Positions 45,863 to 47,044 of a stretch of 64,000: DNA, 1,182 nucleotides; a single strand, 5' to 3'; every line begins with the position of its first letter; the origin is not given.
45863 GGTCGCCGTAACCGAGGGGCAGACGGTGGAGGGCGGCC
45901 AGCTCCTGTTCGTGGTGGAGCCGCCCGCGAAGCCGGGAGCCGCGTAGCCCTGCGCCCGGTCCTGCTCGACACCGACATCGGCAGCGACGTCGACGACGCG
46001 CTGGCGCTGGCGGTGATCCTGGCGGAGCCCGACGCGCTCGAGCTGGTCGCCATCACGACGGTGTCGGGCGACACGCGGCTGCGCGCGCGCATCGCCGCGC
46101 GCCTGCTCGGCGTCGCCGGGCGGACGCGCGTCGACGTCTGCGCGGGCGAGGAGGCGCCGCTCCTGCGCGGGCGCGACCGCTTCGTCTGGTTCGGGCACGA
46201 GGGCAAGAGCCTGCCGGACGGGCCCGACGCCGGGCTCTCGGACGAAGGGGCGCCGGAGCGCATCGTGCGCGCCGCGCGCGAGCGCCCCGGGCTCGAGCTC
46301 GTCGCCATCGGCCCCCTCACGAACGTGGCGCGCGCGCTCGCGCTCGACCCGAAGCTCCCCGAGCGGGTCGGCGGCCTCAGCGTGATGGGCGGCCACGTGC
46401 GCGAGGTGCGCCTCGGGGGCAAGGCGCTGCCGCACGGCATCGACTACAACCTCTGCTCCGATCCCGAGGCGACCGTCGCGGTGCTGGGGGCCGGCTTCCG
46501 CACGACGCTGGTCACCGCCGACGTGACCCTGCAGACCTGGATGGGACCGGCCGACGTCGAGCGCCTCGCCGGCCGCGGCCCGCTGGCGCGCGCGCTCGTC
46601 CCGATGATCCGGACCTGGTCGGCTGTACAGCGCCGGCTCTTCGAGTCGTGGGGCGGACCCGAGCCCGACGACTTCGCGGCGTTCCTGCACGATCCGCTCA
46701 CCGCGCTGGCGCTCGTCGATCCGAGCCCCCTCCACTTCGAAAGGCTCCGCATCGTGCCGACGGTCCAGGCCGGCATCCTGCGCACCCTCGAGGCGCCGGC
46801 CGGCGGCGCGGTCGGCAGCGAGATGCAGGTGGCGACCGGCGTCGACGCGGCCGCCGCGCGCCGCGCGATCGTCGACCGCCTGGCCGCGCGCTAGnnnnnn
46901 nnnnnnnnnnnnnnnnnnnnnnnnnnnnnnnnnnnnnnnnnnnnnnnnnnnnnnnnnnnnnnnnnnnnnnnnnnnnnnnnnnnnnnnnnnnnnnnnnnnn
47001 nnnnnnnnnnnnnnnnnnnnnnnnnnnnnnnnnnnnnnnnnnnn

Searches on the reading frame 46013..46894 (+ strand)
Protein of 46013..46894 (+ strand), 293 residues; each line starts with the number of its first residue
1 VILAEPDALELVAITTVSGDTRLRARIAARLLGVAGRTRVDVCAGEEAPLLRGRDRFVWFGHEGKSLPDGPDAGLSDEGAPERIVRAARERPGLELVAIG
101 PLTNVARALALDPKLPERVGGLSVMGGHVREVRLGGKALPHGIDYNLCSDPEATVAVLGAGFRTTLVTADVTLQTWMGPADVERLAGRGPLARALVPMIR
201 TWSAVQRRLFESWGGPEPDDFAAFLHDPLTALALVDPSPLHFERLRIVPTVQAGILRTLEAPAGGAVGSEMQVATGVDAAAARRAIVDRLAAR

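Call 11: search_protein_families(library=pfam, proteins=[window:46013-46894:+], max_evalue=0.001)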
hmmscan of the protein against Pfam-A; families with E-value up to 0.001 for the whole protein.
window:46013-46894:+ (293 aa): 1 family
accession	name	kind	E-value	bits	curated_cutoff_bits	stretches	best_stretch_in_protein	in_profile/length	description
PF01156.24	IU_nuc_hydro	-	7.1e-38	131.4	34.2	1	2-280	17-293/297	Inosine-uridine preferring nucleoside hydrolase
